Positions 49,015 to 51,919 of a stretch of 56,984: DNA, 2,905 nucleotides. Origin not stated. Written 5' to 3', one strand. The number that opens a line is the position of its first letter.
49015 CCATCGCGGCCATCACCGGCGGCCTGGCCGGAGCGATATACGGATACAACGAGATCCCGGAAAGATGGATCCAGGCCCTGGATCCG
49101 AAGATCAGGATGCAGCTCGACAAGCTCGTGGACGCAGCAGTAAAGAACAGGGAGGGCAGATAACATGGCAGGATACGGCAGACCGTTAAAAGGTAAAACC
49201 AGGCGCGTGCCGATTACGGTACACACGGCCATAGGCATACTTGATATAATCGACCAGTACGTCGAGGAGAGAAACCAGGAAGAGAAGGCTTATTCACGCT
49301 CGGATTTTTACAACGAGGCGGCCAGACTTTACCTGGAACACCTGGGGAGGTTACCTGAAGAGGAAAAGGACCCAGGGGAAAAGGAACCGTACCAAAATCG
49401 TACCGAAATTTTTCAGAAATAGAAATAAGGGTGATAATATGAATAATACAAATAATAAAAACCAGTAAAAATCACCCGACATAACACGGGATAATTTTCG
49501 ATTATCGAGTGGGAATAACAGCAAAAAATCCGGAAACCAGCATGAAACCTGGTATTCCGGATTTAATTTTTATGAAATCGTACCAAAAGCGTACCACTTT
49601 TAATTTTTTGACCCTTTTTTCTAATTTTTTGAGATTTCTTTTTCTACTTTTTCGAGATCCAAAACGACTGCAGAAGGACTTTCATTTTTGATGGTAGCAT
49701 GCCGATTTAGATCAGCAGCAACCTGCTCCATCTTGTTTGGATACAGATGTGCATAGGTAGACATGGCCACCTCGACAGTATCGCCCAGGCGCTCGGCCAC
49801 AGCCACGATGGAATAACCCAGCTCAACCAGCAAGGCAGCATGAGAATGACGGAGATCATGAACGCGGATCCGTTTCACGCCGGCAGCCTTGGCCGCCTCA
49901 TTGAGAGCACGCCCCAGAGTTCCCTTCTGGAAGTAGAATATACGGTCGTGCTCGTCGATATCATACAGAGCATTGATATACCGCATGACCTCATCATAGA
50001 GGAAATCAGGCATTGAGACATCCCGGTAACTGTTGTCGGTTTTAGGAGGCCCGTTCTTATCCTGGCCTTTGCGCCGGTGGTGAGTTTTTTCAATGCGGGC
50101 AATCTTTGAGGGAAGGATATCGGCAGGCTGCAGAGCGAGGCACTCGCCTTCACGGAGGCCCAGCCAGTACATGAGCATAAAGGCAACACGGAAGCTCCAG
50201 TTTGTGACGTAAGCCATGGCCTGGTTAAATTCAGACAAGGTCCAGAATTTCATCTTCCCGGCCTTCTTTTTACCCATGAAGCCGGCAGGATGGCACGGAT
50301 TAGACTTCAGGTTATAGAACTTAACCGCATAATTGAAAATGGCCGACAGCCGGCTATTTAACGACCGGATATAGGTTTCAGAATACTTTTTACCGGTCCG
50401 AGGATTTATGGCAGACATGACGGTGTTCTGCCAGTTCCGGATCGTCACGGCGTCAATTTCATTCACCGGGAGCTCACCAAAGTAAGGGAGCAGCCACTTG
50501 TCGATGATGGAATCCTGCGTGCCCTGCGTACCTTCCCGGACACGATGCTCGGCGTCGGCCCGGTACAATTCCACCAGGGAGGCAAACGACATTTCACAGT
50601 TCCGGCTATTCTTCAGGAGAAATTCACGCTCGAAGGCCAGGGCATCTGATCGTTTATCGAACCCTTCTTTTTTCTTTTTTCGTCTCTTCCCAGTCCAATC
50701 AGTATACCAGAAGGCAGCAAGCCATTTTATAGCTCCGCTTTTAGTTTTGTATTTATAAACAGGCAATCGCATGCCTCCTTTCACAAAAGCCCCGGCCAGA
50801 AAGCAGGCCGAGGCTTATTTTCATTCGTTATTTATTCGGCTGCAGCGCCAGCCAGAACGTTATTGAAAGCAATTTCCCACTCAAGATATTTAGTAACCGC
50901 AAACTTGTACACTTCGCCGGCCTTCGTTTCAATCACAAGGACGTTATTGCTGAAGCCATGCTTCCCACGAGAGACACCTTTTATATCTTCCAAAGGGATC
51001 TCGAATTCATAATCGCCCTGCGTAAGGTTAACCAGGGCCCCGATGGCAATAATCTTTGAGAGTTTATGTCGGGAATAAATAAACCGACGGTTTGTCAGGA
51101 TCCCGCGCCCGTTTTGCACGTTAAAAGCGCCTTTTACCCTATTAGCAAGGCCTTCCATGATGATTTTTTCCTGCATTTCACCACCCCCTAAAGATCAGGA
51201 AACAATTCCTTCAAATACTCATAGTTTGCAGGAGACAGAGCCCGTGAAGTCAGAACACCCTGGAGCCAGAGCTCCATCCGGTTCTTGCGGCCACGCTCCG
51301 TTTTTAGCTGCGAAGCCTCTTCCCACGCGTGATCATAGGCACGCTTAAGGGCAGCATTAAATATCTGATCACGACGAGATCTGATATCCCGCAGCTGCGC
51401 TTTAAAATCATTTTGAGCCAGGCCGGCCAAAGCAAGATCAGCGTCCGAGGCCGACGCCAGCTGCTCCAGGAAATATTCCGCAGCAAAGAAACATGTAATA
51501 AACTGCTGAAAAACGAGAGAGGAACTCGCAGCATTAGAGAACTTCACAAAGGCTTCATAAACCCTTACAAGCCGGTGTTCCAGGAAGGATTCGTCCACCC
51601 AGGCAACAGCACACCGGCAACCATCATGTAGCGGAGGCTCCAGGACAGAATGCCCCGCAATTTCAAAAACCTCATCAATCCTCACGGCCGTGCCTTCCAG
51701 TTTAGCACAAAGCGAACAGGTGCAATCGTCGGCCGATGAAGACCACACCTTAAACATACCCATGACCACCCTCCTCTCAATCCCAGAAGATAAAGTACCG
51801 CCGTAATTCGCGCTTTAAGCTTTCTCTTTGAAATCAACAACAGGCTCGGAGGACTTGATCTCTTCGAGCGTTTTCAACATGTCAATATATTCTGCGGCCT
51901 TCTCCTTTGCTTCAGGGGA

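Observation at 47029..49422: Autonomous accessory operon next to attP encoding an ADP-ribosylglycohydrolase tightly coupled to an RHH protein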

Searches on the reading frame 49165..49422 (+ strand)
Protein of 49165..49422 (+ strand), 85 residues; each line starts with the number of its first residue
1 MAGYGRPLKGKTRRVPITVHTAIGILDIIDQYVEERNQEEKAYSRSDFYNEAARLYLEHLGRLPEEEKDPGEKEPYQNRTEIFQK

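Call 7: search_protein_families(library=pfam, proteins=[window:49165-49422:+], max_evalue=0.1)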
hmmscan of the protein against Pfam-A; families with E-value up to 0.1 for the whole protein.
window:49165-49422:+ (85 aa): 0 families

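Call 8: search_protein_families(library=phrogs, proteins=[window:49165-49422:+], max_evalue=0.01)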
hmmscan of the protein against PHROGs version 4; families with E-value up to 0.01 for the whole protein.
window:49165-49422:+ (85 aa): 0 families

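Call 10: search_protein_families(library=padloc, proteins=[window:49165-49422:+], max_evalue=0.01)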
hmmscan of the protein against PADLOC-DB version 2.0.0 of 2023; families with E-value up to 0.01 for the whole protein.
window:49165-49422:+ (85 aa): 0 families

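Call 11: search_protein_families(library=ncbifam, proteins=[window:49165-49422:+], max_evalue=0.01)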
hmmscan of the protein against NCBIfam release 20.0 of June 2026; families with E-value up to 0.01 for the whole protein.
window:49165-49422:+ (85 aa): 0 families

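Call 21: find_homologous_proteins(query=window:49165-49422:+, max_evalue=0.01)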
Query window:49165-49422:+ (85 aa): 84 proteins with E <= 0.01 among 85 candidates.
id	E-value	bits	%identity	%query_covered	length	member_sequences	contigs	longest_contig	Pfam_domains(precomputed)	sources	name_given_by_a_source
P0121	2.3e-48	180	98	100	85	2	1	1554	-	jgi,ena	-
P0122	1.2e-46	174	95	100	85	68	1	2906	-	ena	-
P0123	1.2e-46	174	97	100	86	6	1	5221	-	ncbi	-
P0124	5.7e-44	166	91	100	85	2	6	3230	-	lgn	-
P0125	1.5e-43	164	93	100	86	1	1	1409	-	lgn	-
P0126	4.1e-43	163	89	100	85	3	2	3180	-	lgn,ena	-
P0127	6.0e-43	162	91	100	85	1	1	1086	-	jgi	jgi:hypothetical protein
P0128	2.4e-42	160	91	96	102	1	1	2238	-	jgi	jgi:hypothetical protein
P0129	6.6e-42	159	87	100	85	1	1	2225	-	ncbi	-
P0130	6.0e-41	156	88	100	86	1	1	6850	-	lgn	-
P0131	1.1e-33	133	100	72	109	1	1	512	-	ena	-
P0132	4.3e-30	121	87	79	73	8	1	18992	-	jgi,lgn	jgi:hypothetical protein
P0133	4.3e-30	121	83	81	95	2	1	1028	-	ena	-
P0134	6.9e-30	121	83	81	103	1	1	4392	-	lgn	-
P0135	1.8e-29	119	81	81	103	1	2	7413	-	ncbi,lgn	-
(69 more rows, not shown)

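Call 24: find_related_loci(query=A1, collection=viral_contigs, flank=6000)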
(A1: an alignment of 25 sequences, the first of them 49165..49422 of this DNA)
Query A1 (85 aa) in viral_contigs; peptide patterns used: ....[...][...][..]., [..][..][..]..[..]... (x = any residue, [..] = any of these).
52 stretches matched a pattern; 32 encode a relative of the query (tblastn E <= 1e-3); 32 distinct loci.
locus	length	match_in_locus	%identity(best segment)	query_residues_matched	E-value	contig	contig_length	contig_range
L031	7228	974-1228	98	1-85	5e-53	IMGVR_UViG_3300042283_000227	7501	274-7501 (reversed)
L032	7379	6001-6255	96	1-85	9e-53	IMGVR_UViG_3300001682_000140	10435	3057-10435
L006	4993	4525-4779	95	1-85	4e-52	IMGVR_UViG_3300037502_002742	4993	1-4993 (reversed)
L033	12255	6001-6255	95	1-85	7e-52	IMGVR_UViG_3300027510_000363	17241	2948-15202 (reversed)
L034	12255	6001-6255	95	1-85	2e-51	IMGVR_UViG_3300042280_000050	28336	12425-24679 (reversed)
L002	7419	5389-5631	99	1-81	3e-51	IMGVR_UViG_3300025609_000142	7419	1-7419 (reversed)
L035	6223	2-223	100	12-85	2e-46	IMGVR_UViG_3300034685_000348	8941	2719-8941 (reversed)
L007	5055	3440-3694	94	1-85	7e-46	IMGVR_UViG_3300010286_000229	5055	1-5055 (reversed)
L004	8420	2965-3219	94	1-85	1e-44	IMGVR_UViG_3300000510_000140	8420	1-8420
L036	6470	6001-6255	91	1-85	2e-43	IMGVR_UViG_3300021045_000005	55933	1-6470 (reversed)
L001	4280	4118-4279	100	1-54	6e-33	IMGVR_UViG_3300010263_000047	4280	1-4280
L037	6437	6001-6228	68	1-80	5e-31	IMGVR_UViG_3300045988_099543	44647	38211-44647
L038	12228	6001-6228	68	1-80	5e-31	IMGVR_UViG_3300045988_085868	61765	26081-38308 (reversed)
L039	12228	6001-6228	68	1-80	5e-31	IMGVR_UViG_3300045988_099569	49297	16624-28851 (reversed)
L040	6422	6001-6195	69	1-64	1e-28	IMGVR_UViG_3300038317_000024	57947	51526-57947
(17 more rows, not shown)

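Call 63: search_solved_structures(query=A1, max_evalue=10, show_alignments=3)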
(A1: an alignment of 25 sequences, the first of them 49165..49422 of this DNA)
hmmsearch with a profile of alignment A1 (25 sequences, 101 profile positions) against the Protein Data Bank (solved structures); distinct sequences matched with E-value up to 10: 3.
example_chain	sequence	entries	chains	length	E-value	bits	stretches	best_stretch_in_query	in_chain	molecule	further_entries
1cma_A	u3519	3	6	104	0.28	14.8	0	45-67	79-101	PROTEIN (MET REPRESSOR) | MET APO-REPRESSOR | MET REPRESSOR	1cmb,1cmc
7wj0_A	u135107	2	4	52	0.29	14.8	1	39-64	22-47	Antitoxin MazE6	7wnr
1mj2_A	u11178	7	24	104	0.3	14.7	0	45-67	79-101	PROTEIN (METHIONINE REPRESSOR) | METHIONINE REPRESSOR | METHIONINE REPRESSOR PROTEIN METJ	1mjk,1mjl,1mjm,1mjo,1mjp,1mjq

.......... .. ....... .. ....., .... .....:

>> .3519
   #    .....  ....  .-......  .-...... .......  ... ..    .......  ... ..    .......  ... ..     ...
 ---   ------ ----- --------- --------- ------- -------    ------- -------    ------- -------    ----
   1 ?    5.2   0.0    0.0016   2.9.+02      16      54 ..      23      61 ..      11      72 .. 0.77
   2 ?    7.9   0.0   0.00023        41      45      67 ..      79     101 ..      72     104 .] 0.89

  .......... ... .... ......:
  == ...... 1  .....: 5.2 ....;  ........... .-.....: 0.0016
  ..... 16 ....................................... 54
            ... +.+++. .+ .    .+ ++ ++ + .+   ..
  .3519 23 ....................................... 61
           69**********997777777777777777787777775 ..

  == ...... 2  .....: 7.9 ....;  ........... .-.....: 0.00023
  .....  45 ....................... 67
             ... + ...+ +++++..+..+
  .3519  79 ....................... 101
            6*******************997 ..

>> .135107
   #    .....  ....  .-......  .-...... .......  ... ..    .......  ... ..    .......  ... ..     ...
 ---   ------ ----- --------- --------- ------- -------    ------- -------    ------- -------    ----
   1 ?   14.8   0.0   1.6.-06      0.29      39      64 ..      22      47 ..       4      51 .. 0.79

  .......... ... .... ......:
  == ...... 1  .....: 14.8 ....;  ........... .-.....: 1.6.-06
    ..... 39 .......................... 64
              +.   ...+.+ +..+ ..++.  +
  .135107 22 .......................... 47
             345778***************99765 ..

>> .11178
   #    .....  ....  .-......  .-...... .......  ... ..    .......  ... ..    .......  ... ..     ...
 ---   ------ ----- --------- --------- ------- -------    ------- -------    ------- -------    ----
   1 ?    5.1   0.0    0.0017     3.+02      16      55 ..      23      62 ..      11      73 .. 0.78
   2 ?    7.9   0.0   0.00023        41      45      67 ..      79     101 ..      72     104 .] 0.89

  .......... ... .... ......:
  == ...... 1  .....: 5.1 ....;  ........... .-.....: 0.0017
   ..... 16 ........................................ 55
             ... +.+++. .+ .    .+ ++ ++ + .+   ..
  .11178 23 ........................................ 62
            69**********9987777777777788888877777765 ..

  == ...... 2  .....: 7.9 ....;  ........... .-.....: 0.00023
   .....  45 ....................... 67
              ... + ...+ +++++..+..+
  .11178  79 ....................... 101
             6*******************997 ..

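Call 64: search_protein_families(library=pfam, alignment_id=A1, max_evalue=1)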
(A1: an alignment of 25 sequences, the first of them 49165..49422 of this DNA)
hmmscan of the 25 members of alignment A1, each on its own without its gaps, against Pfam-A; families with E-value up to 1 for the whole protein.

A. member 1, window:49165-49422:+ (85 aa): 1 family
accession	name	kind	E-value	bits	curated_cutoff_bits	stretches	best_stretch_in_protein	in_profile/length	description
PF13176.12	TPR_7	-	0.11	13.1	27.9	1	42-70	8-35/36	Tetratricopeptide repeat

B. families by the number of members that match (of 25 scanned): 10 families
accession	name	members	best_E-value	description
PF17237.7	Emr1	7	0.0025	ERMES regulator 1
PF13176.12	TPR_7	3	0.11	Tetratricopeptide repeat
PF15919.11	HicB_lk_antitox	2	0.018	HicB_like antitoxin of bacterial toxin-antitoxin system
PF07719.23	TPR_2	1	0.011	Tetratricopeptide repeat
PF13432.12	TPR_16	1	0.025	Tetratricopeptide repeat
PF00668.25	Condensation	1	0.064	Condensation domain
PF24231.1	DUF7444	1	0.067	Family of unknown function (DUF7444)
PF01340.26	MetJ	1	0.091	Met Apo-repressor, MetJ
PF18169.6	SLATT_6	1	0.13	SMODS and SLOG-associating 2TM effector domain 6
PF23931.1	Terminase_6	1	0.2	Terminase small subunit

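Call 71: predict_structure(alignment_id=A1)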
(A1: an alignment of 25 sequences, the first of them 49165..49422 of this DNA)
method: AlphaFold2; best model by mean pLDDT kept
length: 85 residues; sequences in the alignment: 25
mean_pLDDT: 72.5   pTM: 0.57
mean pLDDT of the five models: 72.5, 70.3, 69.4, 68.8, 68.1
residues with pLDDT >= 90: 32; 70-90: 20; 50-70: 12; < 50: 21
segments of 3 or more residues with pLDDT < 50: 1-3, 68-85
pLDDT, mean of each block of 10 residues (from residue 1): 53 82 95 87 87 92 62 40 35
secondary structure, 60 per line:
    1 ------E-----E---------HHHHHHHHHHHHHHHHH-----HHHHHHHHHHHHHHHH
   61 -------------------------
elements in order: H23-39 H45-60

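Call 75: fold_search(model_id=the predicted structure, library=pdb)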
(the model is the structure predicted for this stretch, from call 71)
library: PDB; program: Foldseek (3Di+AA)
matches with E <= 10: 5; with E <= 0.001: 0
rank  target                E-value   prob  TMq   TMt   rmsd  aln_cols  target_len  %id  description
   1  1zx3                  1.1e+00  0.44  0.44  0.44   3.4        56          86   18  Structure of NE0241 Protein of Unknown Function from Nitrosomonas europaea (released 2005-07-19)
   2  1dp3_MODEL_1_A        2.6e+00  0.13  0.32  0.44   9.2        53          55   21  SOLUTION STRUCTURE OF THE DNA BINDING DOMAIN OF THE TRAM PROTEIN (released 2001-04-04)
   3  7r5a_D                3.2e+00  0.20  0.37  0.58   3.1        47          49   17  Vibrio cholera ParD2:ParE2 antitoxin:toxin complex (released 2022-04-27)
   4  3no7_A                3.4e+00  0.30  0.44  0.58   3.1        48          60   17  Crystal structure of the centromere-binding protein ParB from plasmid pCXC100 (released 2010-12-22)
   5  7xlm_A                7.9e+00  0.06  0.22  0.05   5.2        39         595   20  Human diastrophic dysplasia sulfate transporter SLC26A2 (released 2023-03-15)

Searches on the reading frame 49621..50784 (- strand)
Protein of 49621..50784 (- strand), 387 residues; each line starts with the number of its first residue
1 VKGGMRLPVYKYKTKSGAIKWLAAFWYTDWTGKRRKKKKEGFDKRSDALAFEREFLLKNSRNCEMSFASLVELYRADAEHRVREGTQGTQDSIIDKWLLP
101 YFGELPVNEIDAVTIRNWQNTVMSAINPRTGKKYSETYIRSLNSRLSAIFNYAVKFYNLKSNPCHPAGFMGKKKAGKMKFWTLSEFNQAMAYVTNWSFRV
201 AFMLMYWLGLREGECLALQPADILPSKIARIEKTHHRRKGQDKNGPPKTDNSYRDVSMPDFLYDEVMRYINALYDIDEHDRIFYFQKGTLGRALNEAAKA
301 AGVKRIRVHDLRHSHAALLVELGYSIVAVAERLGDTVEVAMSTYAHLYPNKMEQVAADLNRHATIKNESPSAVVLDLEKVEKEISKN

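Call 7: search_protein_families(library=pfam, proteins=[window:49621-50784:-], max_evalue=0.1)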
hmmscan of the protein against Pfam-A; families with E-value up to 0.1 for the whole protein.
window:49621-50784:- (387 aa): 4 families
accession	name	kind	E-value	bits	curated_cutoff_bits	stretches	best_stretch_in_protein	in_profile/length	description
PF14659.12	Phage_int_SAM_3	-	1.7e-13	51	22.6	1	67-122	2-57/58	Phage integrase, N-terminal SAM-like domain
PF00589.27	Phage_integrase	-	9.2e-13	48.8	27.1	1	185-349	7-170/172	Phage integrase family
PF14657.12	Arm-DNA-bind_4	-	7.1e-10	38.8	22.3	1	20-62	1-45/47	Arm DNA-binding domain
PF22022.2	Phage_int_M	-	0.00046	20.8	27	1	67-165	1-91/96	Phage integrase central domain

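Call 8: search_protein_families(library=phrogs, proteins=[window:49621-50784:-], max_evalue=0.01)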
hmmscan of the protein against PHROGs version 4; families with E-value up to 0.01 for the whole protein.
window:49621-50784:- (387 aa): 8 families
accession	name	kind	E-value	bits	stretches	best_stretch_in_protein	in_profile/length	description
phrog_1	-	integration and excision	6.7e-67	228.1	1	9-367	112-455/611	integrase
phrog_216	-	integration and excision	6.2e-27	95.5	1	143-365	19-246/301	integrase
phrog_23783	-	integration and excision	2.5e-14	54.6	1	5-167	1-152/162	integrase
phrog_7685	-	integration and excision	1.2e-12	49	1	245-359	120-235/240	integrase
phrog_35951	-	unknown function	1.2e-07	33.1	1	292-359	7-74/97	-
phrog_25190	-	integration and excision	1.3e-06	29.7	1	282-361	23-103/109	integrase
phrog_26960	-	unknown function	0.00015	23.1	1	19-121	16-125/146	-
phrog_7269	-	integration and excision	0.0096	16.8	0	292-355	15-77/89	integrase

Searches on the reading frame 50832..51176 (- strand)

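Call 9: search_protein_families(library=pfam, proteins=[window:50832-51176:-], max_evalue=0.01)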
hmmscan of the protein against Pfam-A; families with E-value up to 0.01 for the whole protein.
window:50832-51176:- (114 aa): 0 families

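Call 10: search_protein_families(library=padloc, proteins=[window:50832-51176:-], max_evalue=0.01)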
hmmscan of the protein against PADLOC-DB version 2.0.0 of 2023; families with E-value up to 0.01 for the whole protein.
window:50832-51176:- (114 aa): 0 families

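Call 11: search_protein_families(library=ncbifam, proteins=[window:50832-51176:-], max_evalue=0.01)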
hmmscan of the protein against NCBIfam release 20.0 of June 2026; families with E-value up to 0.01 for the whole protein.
window:50832-51176:- (114 aa): 0 families

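Call 94: search_protein_families(library=pfam, proteins=[window:50832-51173:-], max_evalue=1)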
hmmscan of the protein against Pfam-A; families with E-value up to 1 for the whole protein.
window:50832-51173:- (113 aa): 1 family
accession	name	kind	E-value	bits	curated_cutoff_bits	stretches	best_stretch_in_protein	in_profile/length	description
PF11605.14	Vps36_ESCRT-II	-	0.027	15.1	24.1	1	17-38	33-54/92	Vacuolar protein sorting protein 36 Vps36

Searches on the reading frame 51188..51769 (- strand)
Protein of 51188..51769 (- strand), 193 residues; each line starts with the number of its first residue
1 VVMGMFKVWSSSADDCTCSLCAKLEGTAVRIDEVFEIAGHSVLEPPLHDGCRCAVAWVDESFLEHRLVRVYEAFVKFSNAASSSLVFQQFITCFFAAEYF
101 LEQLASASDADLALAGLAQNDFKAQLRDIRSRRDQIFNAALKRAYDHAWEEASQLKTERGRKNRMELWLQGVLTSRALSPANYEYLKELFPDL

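Call 9: search_protein_families(library=pfam, proteins=[window:51188-51769:-], max_evalue=0.01)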
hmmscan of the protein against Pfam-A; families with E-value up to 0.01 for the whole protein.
window:51188-51769:- (193 aa): 1 family
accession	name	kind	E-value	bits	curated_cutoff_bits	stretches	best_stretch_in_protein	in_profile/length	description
PF04233.19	Phage_Mu_F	-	8.7e-06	26.9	29.6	1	7-55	66-111/112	Phage Mu protein F like protein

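Call 10: search_protein_families(library=padloc, proteins=[window:51188-51769:-], max_evalue=0.01)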
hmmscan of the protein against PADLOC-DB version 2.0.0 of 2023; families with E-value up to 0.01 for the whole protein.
window:51188-51769:- (193 aa): 0 families

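Call 11: search_protein_families(library=ncbifam, proteins=[window:51188-51769:-], max_evalue=0.01)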
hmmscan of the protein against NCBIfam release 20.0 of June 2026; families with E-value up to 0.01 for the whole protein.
window:51188-51769:- (193 aa): 1 family
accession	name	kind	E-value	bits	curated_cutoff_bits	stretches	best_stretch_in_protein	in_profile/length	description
TIGR01641.1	phageSPP1_gp7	domain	0.00081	19.8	39.65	1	9-56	63-106/109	minor capsid protein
